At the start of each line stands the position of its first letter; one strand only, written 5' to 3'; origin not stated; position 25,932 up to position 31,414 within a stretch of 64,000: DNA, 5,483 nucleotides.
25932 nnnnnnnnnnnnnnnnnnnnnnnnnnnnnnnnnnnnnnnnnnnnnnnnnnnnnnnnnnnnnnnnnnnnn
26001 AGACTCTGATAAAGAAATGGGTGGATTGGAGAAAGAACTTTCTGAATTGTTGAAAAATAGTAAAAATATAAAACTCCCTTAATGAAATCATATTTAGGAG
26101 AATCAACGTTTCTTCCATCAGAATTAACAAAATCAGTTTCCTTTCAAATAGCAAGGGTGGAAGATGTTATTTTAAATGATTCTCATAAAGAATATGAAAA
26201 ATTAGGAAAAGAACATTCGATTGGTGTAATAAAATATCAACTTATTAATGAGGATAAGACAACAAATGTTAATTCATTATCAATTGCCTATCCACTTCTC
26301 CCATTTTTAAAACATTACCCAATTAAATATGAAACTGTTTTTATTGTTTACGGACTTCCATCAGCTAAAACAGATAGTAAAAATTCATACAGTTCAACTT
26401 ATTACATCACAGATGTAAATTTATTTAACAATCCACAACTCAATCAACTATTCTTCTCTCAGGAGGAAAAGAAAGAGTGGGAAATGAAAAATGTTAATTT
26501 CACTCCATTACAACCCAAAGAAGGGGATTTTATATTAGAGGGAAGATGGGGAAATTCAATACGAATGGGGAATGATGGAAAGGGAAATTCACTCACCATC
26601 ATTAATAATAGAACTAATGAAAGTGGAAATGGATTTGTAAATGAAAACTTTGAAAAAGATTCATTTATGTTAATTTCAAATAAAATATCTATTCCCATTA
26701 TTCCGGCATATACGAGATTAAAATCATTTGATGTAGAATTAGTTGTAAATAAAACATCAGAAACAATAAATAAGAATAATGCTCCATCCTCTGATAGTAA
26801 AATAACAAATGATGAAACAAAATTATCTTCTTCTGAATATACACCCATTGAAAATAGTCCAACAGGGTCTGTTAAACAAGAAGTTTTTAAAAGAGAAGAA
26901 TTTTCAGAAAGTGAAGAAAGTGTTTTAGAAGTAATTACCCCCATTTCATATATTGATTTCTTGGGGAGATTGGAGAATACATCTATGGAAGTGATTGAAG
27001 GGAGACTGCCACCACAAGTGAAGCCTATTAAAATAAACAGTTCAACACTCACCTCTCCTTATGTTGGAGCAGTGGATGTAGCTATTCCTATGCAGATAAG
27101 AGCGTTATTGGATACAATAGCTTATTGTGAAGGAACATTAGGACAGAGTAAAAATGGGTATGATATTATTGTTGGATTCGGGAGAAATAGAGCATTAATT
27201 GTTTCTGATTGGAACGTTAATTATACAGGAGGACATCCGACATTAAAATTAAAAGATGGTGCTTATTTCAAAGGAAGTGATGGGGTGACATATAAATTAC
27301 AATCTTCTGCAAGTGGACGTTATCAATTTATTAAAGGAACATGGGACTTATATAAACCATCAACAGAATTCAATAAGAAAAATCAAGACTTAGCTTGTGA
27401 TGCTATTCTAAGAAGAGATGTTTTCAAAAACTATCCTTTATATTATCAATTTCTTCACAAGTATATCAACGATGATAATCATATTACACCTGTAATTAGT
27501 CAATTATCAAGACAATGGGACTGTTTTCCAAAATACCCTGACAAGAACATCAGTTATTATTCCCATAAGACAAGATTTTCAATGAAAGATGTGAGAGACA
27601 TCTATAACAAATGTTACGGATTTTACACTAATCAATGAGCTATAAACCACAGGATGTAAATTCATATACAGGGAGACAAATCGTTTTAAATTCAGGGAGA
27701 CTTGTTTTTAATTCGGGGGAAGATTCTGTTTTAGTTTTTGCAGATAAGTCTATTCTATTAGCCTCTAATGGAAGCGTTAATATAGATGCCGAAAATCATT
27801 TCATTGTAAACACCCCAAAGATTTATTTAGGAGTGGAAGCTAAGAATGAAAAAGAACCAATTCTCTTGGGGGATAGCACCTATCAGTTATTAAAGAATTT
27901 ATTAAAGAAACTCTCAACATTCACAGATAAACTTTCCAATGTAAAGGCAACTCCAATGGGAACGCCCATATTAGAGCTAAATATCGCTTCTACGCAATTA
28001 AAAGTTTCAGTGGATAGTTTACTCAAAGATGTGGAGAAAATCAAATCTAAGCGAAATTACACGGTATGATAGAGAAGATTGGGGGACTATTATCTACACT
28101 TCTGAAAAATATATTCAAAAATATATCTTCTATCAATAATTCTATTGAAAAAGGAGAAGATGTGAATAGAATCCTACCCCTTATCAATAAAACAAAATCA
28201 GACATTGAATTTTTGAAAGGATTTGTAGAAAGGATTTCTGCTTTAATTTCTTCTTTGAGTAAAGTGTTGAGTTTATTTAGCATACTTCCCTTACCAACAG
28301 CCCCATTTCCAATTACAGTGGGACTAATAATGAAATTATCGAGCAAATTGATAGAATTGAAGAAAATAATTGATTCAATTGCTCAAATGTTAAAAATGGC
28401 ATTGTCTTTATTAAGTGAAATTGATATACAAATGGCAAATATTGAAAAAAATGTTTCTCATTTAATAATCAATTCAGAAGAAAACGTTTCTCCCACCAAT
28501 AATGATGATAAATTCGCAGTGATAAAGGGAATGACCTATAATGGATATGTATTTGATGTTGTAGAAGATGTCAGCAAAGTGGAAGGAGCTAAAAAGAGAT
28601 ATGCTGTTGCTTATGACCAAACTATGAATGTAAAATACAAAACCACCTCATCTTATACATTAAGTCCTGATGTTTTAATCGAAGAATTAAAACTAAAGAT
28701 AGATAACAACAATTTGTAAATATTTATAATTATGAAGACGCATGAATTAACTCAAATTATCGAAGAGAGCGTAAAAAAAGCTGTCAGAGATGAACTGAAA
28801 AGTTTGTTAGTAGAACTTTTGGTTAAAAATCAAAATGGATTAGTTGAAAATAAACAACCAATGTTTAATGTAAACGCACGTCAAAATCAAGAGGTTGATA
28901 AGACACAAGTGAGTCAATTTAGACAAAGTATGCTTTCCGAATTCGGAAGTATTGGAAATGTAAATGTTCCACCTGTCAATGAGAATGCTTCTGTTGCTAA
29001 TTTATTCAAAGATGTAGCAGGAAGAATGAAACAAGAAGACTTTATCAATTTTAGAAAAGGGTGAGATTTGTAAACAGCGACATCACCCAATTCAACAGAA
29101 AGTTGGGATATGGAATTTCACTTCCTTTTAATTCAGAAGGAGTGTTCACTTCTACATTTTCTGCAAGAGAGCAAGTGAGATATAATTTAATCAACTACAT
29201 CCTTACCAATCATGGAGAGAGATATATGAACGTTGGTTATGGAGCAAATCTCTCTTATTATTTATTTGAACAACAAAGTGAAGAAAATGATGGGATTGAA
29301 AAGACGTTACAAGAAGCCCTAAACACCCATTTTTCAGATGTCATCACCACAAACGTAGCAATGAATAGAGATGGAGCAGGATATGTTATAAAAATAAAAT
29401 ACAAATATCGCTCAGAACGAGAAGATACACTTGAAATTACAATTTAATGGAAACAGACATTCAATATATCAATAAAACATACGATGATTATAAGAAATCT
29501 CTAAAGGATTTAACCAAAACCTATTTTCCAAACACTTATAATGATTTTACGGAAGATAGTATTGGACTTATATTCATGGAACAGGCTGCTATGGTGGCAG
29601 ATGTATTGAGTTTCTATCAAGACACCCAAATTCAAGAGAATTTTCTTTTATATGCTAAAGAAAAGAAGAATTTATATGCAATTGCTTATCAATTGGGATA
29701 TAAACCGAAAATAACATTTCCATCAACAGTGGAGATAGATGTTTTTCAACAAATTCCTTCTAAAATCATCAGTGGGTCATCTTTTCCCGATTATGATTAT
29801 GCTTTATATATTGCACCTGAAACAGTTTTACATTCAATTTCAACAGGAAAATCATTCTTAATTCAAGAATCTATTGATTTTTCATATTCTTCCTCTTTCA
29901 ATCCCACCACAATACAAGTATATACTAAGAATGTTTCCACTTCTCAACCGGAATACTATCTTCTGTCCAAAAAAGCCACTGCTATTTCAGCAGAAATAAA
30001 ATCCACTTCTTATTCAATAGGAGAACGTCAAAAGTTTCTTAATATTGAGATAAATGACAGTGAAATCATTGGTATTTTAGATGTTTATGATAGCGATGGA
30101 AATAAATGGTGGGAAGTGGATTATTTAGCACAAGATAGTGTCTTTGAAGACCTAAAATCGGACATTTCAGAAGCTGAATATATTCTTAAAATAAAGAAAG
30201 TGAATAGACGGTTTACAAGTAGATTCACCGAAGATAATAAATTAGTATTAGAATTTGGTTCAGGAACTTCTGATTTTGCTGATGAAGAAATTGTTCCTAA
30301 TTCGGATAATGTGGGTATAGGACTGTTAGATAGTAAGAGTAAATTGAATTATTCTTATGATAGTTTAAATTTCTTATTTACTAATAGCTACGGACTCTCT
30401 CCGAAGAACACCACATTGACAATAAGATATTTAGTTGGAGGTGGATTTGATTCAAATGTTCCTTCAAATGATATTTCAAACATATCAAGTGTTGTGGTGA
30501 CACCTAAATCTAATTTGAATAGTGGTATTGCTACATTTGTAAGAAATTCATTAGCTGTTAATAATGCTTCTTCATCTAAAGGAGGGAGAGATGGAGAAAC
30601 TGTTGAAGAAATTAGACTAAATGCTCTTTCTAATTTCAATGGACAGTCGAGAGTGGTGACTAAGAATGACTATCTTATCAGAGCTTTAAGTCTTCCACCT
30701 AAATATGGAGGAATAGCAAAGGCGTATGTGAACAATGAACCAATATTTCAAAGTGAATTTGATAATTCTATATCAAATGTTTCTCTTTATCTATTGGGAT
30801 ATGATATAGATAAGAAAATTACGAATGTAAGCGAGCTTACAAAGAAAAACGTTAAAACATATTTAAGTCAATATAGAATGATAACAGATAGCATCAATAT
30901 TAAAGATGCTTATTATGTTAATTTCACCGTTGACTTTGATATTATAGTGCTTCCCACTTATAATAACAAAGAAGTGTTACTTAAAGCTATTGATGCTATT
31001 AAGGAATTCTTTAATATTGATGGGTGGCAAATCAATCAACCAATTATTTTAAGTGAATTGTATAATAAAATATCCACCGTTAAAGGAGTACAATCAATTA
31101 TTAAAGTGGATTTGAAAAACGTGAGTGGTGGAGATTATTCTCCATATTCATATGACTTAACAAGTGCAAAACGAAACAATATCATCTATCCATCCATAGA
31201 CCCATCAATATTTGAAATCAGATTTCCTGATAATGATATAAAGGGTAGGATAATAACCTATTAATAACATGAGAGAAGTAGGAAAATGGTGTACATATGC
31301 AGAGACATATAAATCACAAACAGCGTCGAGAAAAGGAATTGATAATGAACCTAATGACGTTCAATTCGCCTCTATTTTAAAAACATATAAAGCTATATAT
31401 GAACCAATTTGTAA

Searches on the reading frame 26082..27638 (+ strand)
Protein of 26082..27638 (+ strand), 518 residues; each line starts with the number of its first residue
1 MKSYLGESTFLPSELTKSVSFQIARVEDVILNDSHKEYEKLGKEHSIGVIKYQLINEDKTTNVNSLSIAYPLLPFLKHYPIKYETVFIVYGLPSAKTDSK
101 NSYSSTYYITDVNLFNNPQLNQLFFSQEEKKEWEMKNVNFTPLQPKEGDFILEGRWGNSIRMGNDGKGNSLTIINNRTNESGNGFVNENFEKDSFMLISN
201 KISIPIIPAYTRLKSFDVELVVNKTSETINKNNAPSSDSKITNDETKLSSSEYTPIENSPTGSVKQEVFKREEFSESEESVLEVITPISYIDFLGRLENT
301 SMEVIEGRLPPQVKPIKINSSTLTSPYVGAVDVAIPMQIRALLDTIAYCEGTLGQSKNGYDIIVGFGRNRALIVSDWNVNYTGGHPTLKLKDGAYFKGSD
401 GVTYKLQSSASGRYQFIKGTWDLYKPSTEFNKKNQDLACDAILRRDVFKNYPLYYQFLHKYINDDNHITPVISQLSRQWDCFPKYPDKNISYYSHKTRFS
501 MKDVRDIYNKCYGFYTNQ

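Call 10: search_protein_families(library=phrogs, proteins=[window:26082-27638:+])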
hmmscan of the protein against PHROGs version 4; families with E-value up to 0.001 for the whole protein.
window:26082-27638:+ (518 aa): 2 families
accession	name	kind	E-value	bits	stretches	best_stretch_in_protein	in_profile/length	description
phrog_90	-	lysis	1.4e-13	50.5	1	333-484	650-784/1168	endolysin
phrog_17230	-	tail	2.1e-06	27.7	1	338-445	371-465/580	tail fiber protein/ lysozyme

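Call 11: search_protein_families(library=pfam, proteins=[window:26082-27638:+], max_evalue=0.01)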
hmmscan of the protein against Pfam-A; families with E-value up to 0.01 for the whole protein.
window:26082-27638:+ (518 aa): 0 families

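Call 22: find_related_loci(query=window:26082-27638:+, collection=viral_contigs, flank=10000)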
Query window:26082-27638:+ (518 aa) in viral_contigs; peptide patterns used: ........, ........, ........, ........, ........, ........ (x = any residue, [..] = any of these).
21 stretches matched a pattern; 12 encode a relative of the query (tblastn E <= 1e-3); 12 distinct loci.
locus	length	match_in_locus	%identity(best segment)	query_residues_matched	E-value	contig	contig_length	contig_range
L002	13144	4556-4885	32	335-450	3e-9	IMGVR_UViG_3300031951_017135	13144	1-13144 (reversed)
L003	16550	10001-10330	32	335-450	3e-9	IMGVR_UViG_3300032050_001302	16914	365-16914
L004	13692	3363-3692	32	335-450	3e-9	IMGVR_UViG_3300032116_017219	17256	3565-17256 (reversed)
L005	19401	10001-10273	37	335-439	4e-9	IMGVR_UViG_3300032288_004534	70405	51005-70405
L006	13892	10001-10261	35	335-439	1e-7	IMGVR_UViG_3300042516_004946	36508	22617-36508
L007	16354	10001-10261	35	335-439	1e-7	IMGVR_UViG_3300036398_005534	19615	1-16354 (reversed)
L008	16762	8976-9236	34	408-493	1e-7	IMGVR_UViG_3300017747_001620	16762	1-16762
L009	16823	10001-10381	30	339-492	8e-7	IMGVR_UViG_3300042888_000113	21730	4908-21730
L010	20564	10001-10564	27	307-517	4e-6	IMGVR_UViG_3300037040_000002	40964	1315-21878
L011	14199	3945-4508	27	307-517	4e-6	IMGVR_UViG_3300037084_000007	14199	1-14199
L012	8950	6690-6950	33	335-439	1e-5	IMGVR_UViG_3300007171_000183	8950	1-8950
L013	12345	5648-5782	46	408-450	4e-5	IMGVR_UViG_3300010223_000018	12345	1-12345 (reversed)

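Call 41: find_homologous_proteins(query=window:26082-27638:+)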
Query window:26082-27638:+ (518 aa): 252 proteins with E <= 0.001 among 6167 candidates; the best 120 are listed.
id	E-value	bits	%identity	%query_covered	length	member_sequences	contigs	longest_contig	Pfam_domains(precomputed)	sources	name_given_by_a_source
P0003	0.0e+0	1177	100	100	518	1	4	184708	-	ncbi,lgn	-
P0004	3.1e-277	938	78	100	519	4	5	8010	-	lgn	-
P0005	6.8e-64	235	31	96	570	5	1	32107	-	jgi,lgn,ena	jgi:muramidase (phage lysozyme)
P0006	1.1e-62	231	30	100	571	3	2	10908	-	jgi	jgi:muramidase (phage lysozyme)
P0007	2.2e-61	226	33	96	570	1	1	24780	-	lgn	-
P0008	3.0e-60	223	33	96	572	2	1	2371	-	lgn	-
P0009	9.7e-45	171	31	97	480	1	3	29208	-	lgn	-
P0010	6.6e-18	83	33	36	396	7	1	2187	-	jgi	jgi:hypothetical protein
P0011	1.8e-17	81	37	35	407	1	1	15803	-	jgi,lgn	jgi:hypothetical protein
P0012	2.2e-17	81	34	30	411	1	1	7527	-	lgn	-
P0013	6.4e-17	80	36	27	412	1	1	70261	-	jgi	jgi:hypothetical protein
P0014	6.7e-17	80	31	33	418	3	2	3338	-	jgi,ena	-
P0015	1.0e-16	79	34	29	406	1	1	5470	-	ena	-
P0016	1.1e-16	79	36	28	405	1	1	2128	-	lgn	-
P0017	1.3e-16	79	34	29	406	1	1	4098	-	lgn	-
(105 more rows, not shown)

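Call 42: find_encoding_contigs(protein=P0005, flank=10000, max_places=3)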
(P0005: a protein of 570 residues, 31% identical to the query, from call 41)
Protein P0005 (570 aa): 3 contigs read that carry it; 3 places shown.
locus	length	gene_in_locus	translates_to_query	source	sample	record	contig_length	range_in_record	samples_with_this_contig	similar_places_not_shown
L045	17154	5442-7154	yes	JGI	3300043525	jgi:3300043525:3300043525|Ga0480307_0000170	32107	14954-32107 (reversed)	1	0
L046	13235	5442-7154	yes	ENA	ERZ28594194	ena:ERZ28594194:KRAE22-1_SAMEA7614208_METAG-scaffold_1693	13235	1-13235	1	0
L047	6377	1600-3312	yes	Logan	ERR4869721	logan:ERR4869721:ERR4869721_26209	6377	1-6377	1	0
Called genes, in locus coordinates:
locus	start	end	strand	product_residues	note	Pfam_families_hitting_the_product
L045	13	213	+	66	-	-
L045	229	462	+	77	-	-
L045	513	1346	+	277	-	PF00303:Thymidylat_synt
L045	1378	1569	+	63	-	-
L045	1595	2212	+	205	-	-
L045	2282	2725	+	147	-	-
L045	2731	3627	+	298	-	PF19197:DUF5872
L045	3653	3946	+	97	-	-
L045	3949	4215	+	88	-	-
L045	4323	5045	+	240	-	-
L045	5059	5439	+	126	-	-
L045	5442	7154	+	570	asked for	-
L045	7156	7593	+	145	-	-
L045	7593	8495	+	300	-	-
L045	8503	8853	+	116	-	-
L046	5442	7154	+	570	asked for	-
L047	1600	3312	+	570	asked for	-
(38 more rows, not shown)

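Call 43: find_encoding_contigs(protein=P0007, flank=10000, max_places=3)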
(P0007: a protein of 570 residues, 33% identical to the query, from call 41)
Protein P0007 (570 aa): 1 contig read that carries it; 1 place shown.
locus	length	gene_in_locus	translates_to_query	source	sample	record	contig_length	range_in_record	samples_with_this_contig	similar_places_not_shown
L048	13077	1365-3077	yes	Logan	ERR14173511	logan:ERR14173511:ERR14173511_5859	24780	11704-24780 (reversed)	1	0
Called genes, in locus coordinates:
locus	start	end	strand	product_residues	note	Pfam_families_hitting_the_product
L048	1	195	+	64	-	?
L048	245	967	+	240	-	-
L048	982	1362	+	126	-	-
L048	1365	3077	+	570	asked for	-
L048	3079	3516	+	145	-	-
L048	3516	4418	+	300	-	-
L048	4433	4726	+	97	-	-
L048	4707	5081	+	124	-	-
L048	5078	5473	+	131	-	PF04965:GPW_gp25 (weak)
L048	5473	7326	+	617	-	-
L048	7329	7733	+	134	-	PF00583:Acetyltransf_1 (weak)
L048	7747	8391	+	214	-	PF01510:Amidase_2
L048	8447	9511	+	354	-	-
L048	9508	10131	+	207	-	-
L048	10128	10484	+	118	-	-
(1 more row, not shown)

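Call 44: find_encoding_contigs(protein=P0009, flank=10000, max_places=3)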
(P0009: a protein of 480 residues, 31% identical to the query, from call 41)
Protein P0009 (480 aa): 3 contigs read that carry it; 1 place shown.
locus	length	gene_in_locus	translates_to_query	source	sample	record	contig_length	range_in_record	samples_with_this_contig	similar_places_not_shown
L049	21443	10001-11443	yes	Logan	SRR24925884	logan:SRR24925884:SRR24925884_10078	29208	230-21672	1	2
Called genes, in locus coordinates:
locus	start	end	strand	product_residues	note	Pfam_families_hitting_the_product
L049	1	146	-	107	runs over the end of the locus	-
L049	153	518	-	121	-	-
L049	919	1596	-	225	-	PF00092:VWA (weak)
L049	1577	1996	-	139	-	-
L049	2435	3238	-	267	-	PF25283:DUF7873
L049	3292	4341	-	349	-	PF13191:AAA_16 (weak), PF00004:AAA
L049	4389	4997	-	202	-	-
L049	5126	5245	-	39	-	-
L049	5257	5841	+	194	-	-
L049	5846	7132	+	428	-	-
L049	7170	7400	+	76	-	-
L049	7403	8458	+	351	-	PF00303:Thymidylat_synt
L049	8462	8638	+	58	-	-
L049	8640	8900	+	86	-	-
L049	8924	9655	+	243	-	PF04542:Sigma70_r2 (weak)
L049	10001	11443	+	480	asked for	-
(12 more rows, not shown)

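Call 81: search_protein_families(library=pfam, proteins=[L055:1783-2415:-], max_evalue=1)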
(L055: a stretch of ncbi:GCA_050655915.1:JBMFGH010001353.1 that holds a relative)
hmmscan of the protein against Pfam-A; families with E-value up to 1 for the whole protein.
L055:1783-2415:- (210 aa): 3 families
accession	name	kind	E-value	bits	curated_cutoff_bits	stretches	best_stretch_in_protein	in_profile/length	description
PF06424.17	PRP1_N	-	0.0056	17.6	22.4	1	157-209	68-119/144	PRP1 splicing factor, N-terminal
PF20815.3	GIY_YIG_2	-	0.015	15.7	22.4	1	59-181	29-152/153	GIY-YIG catalytic domain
PF22986.3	Fn3_ELFN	-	0.046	14.1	27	1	91-127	40-76/85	ELFN1/ELFN2, fibronectin type-III domain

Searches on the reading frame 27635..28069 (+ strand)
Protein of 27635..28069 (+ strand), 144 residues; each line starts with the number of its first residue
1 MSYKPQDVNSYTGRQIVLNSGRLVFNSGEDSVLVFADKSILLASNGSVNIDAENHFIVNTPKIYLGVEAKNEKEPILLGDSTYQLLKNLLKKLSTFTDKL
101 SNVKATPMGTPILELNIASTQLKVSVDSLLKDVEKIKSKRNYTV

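Call 66: search_protein_families(library=pfam, proteins=[window:27635-28069:+], max_evalue=1)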
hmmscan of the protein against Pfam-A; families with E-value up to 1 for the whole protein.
window:27635-28069:+ (144 aa): 1 family
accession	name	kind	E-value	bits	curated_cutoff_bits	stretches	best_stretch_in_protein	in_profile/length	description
PF10106.14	DUF2345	-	0.083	13.2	30.7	1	19-60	76-118/151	Uncharacterized protein conserved in bacteria (DUF2345)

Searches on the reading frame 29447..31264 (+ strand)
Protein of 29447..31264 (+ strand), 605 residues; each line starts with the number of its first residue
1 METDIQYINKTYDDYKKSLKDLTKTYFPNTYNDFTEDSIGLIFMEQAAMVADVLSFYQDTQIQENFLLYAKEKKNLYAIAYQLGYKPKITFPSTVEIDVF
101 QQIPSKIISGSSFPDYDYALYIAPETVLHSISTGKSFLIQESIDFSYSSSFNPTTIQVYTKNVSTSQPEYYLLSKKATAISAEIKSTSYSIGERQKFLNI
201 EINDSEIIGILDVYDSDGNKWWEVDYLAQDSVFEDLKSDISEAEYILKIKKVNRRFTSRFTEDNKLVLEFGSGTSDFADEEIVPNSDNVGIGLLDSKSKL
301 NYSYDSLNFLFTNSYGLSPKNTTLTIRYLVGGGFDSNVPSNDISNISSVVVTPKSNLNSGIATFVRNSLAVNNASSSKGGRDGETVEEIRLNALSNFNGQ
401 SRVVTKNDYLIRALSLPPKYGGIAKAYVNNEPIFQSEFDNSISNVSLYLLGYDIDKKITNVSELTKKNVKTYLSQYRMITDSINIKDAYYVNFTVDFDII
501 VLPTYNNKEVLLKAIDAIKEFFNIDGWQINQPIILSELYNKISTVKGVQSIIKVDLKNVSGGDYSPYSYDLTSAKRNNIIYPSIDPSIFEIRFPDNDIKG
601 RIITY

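Call 10: search_protein_families(library=phrogs, proteins=[window:29447-31264:+])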
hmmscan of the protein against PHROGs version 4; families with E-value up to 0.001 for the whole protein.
window:29447-31264:+ (605 aa): 4 families
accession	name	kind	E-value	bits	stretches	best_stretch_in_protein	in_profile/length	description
phrog_6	-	tail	5.1e-20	72.6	1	308-558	177-380/548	baseplate wedge subunit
phrog_219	-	tail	6.5e-15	55.7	2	243-525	203-428/598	baseplate wedge subunit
phrog_10646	-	tail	1.1e-13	51.1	1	11-94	32-115/1142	baseplate wedge subunit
phrog_4226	-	tail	0.00045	20.6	1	467-551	113-197/228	baseplate protein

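Call 11: search_protein_families(library=pfam, proteins=[window:29447-31264:+], max_evalue=0.01)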
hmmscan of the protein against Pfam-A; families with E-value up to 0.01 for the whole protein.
window:29447-31264:+ (605 aa): 1 family
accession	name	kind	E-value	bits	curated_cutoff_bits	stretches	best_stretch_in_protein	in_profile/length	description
PF04865.19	Baseplate_J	-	0.0013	18.5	21.1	1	356-536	79-250/255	Baseplate J-like protein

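Call 12: search_dna_similar(query=window:29447-31264:+, collection=phages, mode=protein, max_rows=15)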
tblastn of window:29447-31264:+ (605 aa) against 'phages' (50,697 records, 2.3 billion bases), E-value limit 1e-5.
Records with a match: 7; places in all: 7; records where one place covers at least 80% of the query: 6.
Best place of each record, by identity: <60% 7.
By first word of the organism name: Flavobacterium 4; uncultured 2; Microcystis 1.
By host as written in the record: Flavobacterium sp. LMO8 4; - 2; Microcystis elabens 1.
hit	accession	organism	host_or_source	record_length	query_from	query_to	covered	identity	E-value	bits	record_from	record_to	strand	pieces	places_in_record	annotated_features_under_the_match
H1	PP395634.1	Microcystis phage Mel-JY01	Microcystis elabens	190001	1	605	100%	43.5%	2e-152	491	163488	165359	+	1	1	hypothetical protein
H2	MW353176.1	Flavobacterium phage vB_FspM_immuto_3-5A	Flavobacterium sp. LMO8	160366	2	604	100%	43.2%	6e-160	513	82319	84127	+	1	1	baseplate wedge protein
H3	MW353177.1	Flavobacterium phage vB_FspM_immuto_13-6C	Flavobacterium sp. LMO8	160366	2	604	100%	43.2%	6e-160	513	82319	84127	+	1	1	baseplate wedge protein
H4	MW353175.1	Flavobacterium phage vB_FspM_immuto_2-6A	Flavobacterium sp. LMO8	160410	2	604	100%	43.2%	6e-160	513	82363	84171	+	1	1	baseplate wedge protein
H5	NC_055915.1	Flavobacterium phage vB_FspM_immuto_2-6A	Flavobacterium sp. LMO8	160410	2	604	100%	43.2%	6e-160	513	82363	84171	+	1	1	baseplate wedge protein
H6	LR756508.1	uncultured phage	metagenomic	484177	2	603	100%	38.2%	2e-132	433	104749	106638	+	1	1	record has no annotation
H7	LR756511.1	uncultured phage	metagenomic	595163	4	231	38%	24.1%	4e-8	63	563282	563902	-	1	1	record has no annotation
